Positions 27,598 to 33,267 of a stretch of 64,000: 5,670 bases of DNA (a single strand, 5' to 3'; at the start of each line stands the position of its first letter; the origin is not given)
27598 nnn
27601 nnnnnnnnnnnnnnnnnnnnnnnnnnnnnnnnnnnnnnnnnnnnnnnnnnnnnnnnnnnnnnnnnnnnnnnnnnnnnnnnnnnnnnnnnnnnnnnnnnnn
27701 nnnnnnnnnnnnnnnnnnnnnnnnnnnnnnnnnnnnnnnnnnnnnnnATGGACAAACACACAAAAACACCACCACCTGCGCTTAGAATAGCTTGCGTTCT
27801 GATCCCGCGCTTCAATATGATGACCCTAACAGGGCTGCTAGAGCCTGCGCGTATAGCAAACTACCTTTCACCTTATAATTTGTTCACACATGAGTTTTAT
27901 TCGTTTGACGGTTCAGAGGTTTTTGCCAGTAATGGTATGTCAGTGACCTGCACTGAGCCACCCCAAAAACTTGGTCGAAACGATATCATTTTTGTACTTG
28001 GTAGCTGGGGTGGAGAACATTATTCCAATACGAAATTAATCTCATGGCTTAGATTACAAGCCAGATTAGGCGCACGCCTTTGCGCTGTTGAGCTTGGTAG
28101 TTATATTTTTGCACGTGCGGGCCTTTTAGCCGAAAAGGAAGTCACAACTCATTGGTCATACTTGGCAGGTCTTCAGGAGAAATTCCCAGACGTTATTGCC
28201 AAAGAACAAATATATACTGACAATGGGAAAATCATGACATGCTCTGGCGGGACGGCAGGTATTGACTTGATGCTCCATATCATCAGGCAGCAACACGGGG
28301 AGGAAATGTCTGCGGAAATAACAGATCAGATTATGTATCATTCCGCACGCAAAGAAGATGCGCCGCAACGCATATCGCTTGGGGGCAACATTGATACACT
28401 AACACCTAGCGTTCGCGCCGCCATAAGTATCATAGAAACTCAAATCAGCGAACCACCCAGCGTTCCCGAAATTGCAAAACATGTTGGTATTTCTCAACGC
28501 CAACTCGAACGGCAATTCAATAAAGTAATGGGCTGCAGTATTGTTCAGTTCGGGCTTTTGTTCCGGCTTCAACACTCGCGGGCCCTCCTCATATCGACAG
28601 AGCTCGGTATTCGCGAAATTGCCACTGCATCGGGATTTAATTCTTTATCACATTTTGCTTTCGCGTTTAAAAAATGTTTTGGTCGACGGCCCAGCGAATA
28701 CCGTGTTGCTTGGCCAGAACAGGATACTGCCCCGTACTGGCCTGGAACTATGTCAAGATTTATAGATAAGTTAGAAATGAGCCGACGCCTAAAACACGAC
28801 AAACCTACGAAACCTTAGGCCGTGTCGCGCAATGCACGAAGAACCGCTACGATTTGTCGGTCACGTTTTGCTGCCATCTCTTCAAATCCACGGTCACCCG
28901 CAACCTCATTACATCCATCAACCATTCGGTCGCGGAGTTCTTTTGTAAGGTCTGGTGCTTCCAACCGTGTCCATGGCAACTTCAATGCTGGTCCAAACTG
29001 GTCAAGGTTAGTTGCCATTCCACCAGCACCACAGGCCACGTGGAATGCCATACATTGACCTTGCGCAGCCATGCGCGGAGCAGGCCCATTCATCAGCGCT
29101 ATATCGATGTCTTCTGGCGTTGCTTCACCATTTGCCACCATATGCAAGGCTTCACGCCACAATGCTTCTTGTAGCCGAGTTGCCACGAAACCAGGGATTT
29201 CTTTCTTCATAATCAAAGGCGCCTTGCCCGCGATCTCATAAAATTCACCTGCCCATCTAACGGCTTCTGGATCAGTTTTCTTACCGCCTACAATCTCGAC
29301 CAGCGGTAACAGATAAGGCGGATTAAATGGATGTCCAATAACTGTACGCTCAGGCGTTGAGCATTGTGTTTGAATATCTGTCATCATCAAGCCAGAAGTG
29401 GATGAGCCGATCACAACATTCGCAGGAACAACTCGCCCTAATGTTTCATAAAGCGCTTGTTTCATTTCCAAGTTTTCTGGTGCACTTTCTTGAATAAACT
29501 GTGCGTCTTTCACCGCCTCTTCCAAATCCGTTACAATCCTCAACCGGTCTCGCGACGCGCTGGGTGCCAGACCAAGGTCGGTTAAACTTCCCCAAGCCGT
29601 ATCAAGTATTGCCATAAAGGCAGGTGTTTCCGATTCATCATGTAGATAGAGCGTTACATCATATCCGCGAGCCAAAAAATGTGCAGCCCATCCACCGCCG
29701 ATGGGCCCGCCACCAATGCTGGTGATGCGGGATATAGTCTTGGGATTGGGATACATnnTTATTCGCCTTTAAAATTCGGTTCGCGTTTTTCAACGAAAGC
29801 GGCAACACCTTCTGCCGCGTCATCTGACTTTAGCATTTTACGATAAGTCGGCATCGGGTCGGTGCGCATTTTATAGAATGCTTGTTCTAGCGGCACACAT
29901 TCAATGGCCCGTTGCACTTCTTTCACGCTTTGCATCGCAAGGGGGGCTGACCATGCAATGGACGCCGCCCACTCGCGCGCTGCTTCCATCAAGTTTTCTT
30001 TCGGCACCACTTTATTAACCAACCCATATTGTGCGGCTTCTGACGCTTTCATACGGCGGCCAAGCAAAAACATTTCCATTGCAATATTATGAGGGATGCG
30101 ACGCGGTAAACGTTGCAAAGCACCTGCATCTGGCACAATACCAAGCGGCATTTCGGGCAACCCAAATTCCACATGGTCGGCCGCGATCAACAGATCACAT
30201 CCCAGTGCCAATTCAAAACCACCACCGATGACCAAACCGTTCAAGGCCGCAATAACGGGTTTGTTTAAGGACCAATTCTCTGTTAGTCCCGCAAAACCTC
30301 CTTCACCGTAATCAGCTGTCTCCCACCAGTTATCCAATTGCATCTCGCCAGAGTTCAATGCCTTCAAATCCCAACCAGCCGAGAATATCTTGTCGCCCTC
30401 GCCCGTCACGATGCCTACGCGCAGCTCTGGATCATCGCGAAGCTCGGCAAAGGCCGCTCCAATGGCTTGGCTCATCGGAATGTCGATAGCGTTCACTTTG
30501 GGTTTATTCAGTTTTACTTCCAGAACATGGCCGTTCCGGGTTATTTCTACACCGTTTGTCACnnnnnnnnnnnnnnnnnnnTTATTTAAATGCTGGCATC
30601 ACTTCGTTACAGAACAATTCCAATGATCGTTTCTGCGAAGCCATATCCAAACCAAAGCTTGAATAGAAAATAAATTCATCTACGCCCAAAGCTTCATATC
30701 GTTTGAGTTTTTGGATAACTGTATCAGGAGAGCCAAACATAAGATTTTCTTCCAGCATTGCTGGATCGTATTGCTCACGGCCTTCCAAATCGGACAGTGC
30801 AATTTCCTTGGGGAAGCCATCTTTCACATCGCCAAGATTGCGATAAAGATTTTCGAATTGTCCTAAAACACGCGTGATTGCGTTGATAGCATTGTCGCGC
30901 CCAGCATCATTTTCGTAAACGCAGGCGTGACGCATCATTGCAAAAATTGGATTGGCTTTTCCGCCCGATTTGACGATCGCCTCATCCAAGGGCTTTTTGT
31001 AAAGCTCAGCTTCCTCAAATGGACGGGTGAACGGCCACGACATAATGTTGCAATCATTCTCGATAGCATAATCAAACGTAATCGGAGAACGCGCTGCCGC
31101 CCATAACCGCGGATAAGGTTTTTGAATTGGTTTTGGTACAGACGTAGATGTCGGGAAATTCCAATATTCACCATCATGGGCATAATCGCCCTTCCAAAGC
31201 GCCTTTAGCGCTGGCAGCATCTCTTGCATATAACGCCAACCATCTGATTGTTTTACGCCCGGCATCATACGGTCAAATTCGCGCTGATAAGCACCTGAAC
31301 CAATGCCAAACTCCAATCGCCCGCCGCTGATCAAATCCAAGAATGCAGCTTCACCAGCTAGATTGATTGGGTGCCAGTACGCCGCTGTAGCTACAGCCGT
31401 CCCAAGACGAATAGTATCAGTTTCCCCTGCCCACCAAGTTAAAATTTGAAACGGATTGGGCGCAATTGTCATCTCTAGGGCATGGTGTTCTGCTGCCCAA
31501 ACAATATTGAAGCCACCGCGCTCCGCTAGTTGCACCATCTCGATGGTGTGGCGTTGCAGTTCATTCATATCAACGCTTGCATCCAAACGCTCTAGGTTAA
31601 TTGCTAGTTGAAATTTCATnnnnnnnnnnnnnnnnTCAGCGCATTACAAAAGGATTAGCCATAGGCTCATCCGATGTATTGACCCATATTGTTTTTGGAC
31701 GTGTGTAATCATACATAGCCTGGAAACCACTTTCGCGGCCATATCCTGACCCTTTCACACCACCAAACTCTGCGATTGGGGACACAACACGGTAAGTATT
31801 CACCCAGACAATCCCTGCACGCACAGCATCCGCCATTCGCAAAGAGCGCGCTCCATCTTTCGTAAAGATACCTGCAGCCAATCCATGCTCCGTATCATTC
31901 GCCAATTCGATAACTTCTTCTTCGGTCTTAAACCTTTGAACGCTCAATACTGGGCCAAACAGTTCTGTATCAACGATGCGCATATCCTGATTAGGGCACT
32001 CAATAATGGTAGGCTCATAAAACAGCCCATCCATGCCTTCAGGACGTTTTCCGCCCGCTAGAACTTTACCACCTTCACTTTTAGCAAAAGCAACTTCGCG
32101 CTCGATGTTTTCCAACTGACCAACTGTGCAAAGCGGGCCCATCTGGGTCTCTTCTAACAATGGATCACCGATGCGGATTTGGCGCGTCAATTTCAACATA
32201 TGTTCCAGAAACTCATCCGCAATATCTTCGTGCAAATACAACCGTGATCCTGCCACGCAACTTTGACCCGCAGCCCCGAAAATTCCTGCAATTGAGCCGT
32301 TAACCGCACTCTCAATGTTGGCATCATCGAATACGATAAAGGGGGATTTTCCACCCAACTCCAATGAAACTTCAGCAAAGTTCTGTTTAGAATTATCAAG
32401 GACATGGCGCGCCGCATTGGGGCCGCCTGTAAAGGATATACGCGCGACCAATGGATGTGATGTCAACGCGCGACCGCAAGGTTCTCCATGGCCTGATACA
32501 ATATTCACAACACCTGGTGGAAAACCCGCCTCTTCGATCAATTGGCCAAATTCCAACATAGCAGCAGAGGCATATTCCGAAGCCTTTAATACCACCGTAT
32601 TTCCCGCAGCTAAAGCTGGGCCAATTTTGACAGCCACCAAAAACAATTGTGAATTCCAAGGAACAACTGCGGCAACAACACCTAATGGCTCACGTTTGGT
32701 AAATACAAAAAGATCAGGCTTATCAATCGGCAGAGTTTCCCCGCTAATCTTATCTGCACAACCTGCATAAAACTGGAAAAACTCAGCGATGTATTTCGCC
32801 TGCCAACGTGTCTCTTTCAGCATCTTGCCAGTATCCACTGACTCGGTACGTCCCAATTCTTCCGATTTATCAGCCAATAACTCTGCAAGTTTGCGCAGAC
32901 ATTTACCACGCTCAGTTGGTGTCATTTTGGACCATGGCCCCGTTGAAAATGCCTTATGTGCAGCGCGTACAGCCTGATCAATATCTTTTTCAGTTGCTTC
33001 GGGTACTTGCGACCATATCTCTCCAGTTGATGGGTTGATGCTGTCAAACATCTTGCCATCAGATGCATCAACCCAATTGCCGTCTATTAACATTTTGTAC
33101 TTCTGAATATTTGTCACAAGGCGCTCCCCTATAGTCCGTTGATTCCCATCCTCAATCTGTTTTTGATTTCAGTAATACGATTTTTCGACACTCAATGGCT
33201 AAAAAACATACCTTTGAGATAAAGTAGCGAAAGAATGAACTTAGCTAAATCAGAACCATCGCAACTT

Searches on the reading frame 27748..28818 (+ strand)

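Call 11: search_protein_families(library=pfam, proteins=[window:27748-28818:+], max_evalue=0.0001)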
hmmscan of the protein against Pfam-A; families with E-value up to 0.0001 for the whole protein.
window:27748-28818:+ (356 aa): 3 families
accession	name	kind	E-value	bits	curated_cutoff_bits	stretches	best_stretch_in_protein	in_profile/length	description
PF12833.13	HTH_18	-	4.9e-22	78.4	33.6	1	242-319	1-78/80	Helix-turn-helix domain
PF00165.29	HTH_AraC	-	6e-12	45.8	26.6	0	233-268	5-40/42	Bacterial regulatory helix-turn-helix proteins, AraC family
PF01965.30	DJ-1_PfpI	-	2.7e-09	37.5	26.6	1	51-181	33-165/165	DJ-1/PfpI family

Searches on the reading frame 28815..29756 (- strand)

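Call 11: search_protein_families(library=pfam, proteins=[window:28815-29756:-], max_evalue=0.0001)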
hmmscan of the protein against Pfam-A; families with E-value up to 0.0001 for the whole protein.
window:28815-29756:- (313 aa): 2 families
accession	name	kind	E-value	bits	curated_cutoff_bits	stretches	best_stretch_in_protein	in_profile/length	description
PF02737.24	3HCDH_N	-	6.5e-40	137.4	22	1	11-184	2-178/180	3-hydroxyacyl-CoA dehydrogenase, NAD binding domain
PF00725.27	3HCDH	-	4.8e-09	37.1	22.1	1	189-248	1-60/97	3-hydroxyacyl-CoA dehydrogenase, C-terminal domain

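Call 35: search_protein_families(library=ncbifam, proteins=[window:28815-29756:-], max_evalue=1e-10)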
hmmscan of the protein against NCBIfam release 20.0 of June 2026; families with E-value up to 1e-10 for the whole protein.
window:28815-29756:- (313 aa): 19 families
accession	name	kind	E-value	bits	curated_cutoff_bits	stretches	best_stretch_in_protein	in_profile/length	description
NF005471.0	PRK07066.1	equivalog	6.7e-93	311.2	414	1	8-311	7-310/321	L-carnitine dehydrogenase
NF005716.0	PRK07531.1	equivalog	2.3e-77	260.8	592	1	7-311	3-308/495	carnitine 3-dehydrogenase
NF004783.0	PRK06129.1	equivalog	3.8e-64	217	347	1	9-311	3-309/315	3-hydroxyacyl-CoA dehydrogenase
NF042925.1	FHMPC_DH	equivalog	9.6e-46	156.5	500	1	10-233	2-226/304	5-formyl-3-hydroxy-2-methylpyridine 4-carboxylate 5-dehydrogenase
NF006722.0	PRK09260.1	equivalog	3.4e-36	125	429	1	8-222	2-219/289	3-hydroxyacyl-CoA dehydrogenase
NF006124.0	PRK08268.1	subfamily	1.1e-34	120.3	508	1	6-229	5-230/507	3-hydroxyacyl-CoA dehydrogenase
NF006125.0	PRK08269.1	equivalog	5.9e-33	114.3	427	1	9-233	6-242/334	3-hydroxybutyryl-CoA dehydrogenase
NF006143.0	PRK08293.1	equivalog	1.4e-29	103.4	312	1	7-223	3-224/291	3-hydroxyacyl-CoA dehydrogenase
TIGR02279.1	PaaC-3OHAcCoADH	equivalog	1.4e-27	96.7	669.4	1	9-230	6-229/503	3-hydroxyacyl-CoA dehydrogenase PaaH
NF004474.0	PRK05808.1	subfamily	1.5e-27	96.6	408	1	7-224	2-221/283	3-hydroxybutyryl-CoA dehydrogenase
NF004699.0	PRK06035.1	equivalog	9.1e-25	87.4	500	1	8-219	3-219/294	3-hydroxyacyl-CoA dehydrogenase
NF005875.0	PRK07819.1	subfamily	1.2e-22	80.6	319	1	6-229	3-230/287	3-hydroxybutyryl-CoA dehydrogenase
NF005715.0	PRK07530.1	equivalog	8.9e-18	64.7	420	1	7-229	3-227/292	3-hydroxybutyryl-CoA dehydrogenase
NF008363.0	PRK11154.1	equivalog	9.8e-18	63.6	869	1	4-223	305-526/708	fatty acid oxidation complex subunit alpha FadJ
TIGR02440.1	FadJ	equivalog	6.3e-16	57.8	968.45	1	5-223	301-521/699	fatty acid oxidation complex subunit alpha FadJ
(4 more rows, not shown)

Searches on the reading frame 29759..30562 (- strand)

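Call 11: search_protein_families(library=pfam, proteins=[window:29759-30562:-], max_evalue=0.0001)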
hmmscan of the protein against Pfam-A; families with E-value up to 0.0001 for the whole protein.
window:29759-30562:- (267 aa): 2 families
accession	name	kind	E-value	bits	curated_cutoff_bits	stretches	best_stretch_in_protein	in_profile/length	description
PF00378.25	ECH_1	-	2.1e-66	224.2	27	1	9-266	2-250/251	Enoyl-CoA hydratase/isomerase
PF16113.10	ECH_2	-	2.3e-32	113.3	27.2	1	16-224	4-206/335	Enoyl-CoA hydratase/isomerase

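Call 35: search_protein_families(library=ncbifam, proteins=[window:29759-30562:-], max_evalue=1e-10)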
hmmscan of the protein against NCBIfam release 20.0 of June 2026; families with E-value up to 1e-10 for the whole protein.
window:29759-30562:- (267 aa): 71 families (the best 25 are shown)
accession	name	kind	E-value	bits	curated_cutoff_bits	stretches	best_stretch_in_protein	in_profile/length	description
NF002936.2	PRK03580.1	equivalog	7.8e-93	310.5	500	1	1-266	1-260/261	crotonobetainyl-CoA hydratase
NF051848.1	EnCoAHydtEchA19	equivalog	9.6e-73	244.9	400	1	5-266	2-257/258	enoyl-CoA hydratase EchA19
NF042430.2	EnCoAhydt_DpgD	equivalog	3.2e-72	243.1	400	1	8-266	2-257/258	enoyl-CoA-hydratase DpgD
NF006100.0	PRK08252.1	subfamily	1.1e-65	221.7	282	1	2-267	2-254/254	crotonase/enoyl-CoA hydratase family protein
NF005864.0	PRK07799.1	equivalog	3.7e-54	183.7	316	1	6-266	11-265/266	crotonase/enoyl-CoA hydratase family protein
NF005802.0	PRK07657.1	equivalog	2.3e-53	181.4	363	1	9-267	10-260/260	enoyl-CoA hydratase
NF006007.0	PRK08138.1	subfamily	1.1e-51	175.8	355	1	11-266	16-260/261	enoyl-CoA hydratase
NF004517.0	PRK05862.1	equivalog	9.5e-51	172.8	396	1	7-265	8-255/257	enoyl-CoA hydratase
NF005073.0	PRK06495.1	subfamily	1.2e-50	172.3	296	1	6-266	7-256/257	enoyl-CoA hydratase/isomerase family protein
NF005803.0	PRK07658.1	equivalog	1.2e-50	172.3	313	1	6-266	5-256/257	enoyl-CoA hydratase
NF004475.0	PRK05809.1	subfamily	2.4e-49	168.2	394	1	4-266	5-259/260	short-chain-enoyl-CoA hydratase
NF004781.0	PRK06127.1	subfamily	1.6e-47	162.4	291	1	4-266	12-268/269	enoyl-CoA hydratase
NF005126.0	PRK06563.1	subfamily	1.6e-47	162.1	261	1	4-266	8-262/263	crotonase/enoyl-CoA hydratase family protein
NF006566.0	PRK09076.1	subfamily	1.2e-46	159.5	286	1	3-265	5-258/260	enoyl-CoA hydratase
NF007239.0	PRK09674.1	equivalog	4.3e-46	157.4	371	1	8-266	9-256/257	2,3-dehydroadipyl-CoA hydratase PaaF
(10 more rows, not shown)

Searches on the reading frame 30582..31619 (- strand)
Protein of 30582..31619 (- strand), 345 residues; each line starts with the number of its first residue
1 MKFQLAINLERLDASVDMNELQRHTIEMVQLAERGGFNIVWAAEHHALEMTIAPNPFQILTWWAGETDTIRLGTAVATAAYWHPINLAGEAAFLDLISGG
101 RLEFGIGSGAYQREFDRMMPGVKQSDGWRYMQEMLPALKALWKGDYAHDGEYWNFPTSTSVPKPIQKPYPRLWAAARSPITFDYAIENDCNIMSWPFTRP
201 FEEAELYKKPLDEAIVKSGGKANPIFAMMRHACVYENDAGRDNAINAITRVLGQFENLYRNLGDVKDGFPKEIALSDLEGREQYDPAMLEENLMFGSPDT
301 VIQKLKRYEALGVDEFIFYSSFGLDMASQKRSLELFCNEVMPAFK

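Call 11: search_protein_families(library=pfam, proteins=[window:30582-31619:-], max_evalue=0.0001)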
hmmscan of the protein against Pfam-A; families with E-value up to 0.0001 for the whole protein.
window:30582-31619:- (345 aa): 1 family
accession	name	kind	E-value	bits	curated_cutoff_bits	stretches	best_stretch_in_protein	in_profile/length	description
PF00296.26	Bac_luciferase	-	2e-50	172.4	27.9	1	23-315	23-314/314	Luciferase-like monooxygenase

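Call 35: search_protein_families(library=ncbifam, proteins=[window:30582-31619:-], max_evalue=1e-10)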
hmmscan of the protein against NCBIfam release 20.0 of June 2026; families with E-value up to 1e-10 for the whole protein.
window:30582-31619:- (345 aa): 17 families
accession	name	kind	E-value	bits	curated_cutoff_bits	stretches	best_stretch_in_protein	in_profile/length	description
TIGR03619.1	F420_Rv2161c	subfamily_domain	4.1e-32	111.7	166.9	1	27-226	2-213/247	TIGR03619 family F420-dependent LLM class oxidoreductase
TIGR04027.1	LLM_KPN_01858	hypoth_equivalog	9.7e-25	87.2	412.9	1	11-343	8-324/326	putative FMN-dependent luciferase-like monooxygenase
TIGR03560.1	F420_Rv1855c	subfamily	6.3e-24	85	231.4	1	14-175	4-173/227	TIGR03560 family F420-dependent LLM class oxidoreductase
NF002619.0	PRK02271.1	equivalog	1.3e-22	80.5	276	1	25-155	16-138/329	5,10-methylenetetrahydromethanopterin reductase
TIGR03621.1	F420_MSMEG_2516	subfamily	9.8e-22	77.4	213.15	1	11-174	2-155/295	TIGR03621 family F420-dependent LLM class oxidoreductase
TIGR04020.1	seco_metab_LLM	subfamily_domain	1.8e-21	76.7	244.45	1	22-333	18-334/341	MupA/Atu3671 family FMN-dependent luciferase-like monooxygenase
TIGR03555.1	F420_mer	equivalog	7.5e-20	71.6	348.7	1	24-342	13-325/325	5,10-methylenetetrahydromethanopterin reductase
NF052254.1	luciferase_Alph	exception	3e-17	62.9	600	1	18-261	17-255/354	luciferase subunit alpha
TIGR03571.1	lucif_BA3436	subfamily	8.4e-17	61.4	303.9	1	23-215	31-225/304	TIGR03571 family LLM class oxidoreductase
TIGR03558.1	oxido_grp_1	subfamily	1.6e-16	60.5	166.95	1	22-336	19-322/325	MsnO8 family LLM class oxidoreductase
TIGR03858.1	LLM_2I7G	subfamily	1.7e-16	60.1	462.25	0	13-115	16-117/337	Atu2307/SP_0267 family LLM class monooxygenase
TIGR04021.1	LLM_DMSO2_sfnG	equivalog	2.5e-16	60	382.95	1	57-343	64-344/350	dimethylsulfone monooxygenase SfnG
TIGR03559.1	F420_Rv3520c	subfamily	6.5e-15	55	335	1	17-224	7-217/325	LLM class F420-dependent oxidoreductase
TIGR03564.1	F420_MSMEG_4879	subfamily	6.9e-14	52.1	234.25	1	26-315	2-262/265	TIGR03564 family F420-dependent LLM class oxidoreductase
TIGR04036.1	LLM_CE1758_fam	subfamily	3.3e-13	49.2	479.1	1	22-179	27-184/355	CE1758 family FMN-dependent luciferase-like monooxygenase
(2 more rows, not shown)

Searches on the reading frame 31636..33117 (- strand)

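Call 11: search_protein_families(library=pfam, proteins=[window:31636-33117:-], max_evalue=0.0001)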
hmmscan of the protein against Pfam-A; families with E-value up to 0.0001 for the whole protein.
window:31636-33117:- (493 aa): 1 family
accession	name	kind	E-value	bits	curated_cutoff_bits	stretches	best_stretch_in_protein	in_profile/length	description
PF00171.27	Aldedh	-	3.5e-165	550.5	23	1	15-477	1-461/461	Aldehyde dehydrogenase family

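Call 35: search_protein_families(library=ncbifam, proteins=[window:31636-33117:-], max_evalue=1e-10)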
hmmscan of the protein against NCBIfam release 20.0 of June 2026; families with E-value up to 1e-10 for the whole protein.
window:31636-33117:- (493 aa): 39 families (the best 25 are shown)
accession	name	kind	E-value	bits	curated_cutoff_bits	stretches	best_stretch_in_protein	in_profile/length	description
TIGR01804.1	BADH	equivalog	3e-151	504.1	668.6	1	11-473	2-465/467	betaine-aldehyde dehydrogenase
NF009725.0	PRK13252.1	equivalog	6.4e-140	466.8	593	1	2-482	2-482/488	betaine-aldehyde dehydrogenase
TIGR02299.1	HpaE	equivalog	1.1e-136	456.3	638.35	1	8-483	2-480/488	5-carboxymethyl-2-hydroxymuconate semialdehyde dehydrogenase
NF010000.0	PRK13473.1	subfamily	3.2e-132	441.5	615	1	6-480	2-473/475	aminobutyraldehyde dehydrogenase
NF045736.1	PaDhStyDRhodo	equivalog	2.4e-129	432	800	1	8-477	4-475/479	phenylacetaldehyde dehydrogenase StyD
NF045735.1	PaDhStyDPseudo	equivalog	1e-128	430.1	850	1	7-478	3-480/483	phenylacetaldehyde dehydrogenase StyD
TIGR01780.1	SSADH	subfamily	1.9e-119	399.5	646.35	1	27-473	2-446/448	succinate-semialdehyde dehydrogenase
NF050026.1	AcaldDHExaC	equivalog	1.4e-113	380.2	900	1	5-486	14-500/503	acetaldehyde dehydrogenase ExaC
NF042993.1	AlphKGSA_gudD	equivalog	7.1e-112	374.6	770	1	5-479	2-480/481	alpha-ketoglutaric semialdehyde dehydrogenase GucD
NF040648.1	lactal_redase_Meth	equivalog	7.1e-111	371.5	650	1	9-480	1-463/463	lactaldehyde dehydrogenase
NF007352.0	PRK09847.1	equivalog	9.1e-111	370.8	850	1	8-480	21-492/495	aldehyde dehydrogenase PuuC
NF008415.0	PRK11241.1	equivalog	1.8e-110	369.9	828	1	5-475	9-476/482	NADP-dependent succinate-semialdehyde dehydrogenase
NF007497.0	PRK10090.1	equivalog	3e-109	365.9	500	1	1-480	1-478/480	aldehyde dehydrogenase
TIGR03216.1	OH_muco_semi_DH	equivalog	7.6e-108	361.2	693.25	1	8-480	2-480/481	2-hydroxymuconic semialdehyde dehydrogenase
NF040792.1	glyc_ald_dh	equivalog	7.7e-106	354.9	760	1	8-486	2-480/488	D-glyceraldehyde dehydrogenase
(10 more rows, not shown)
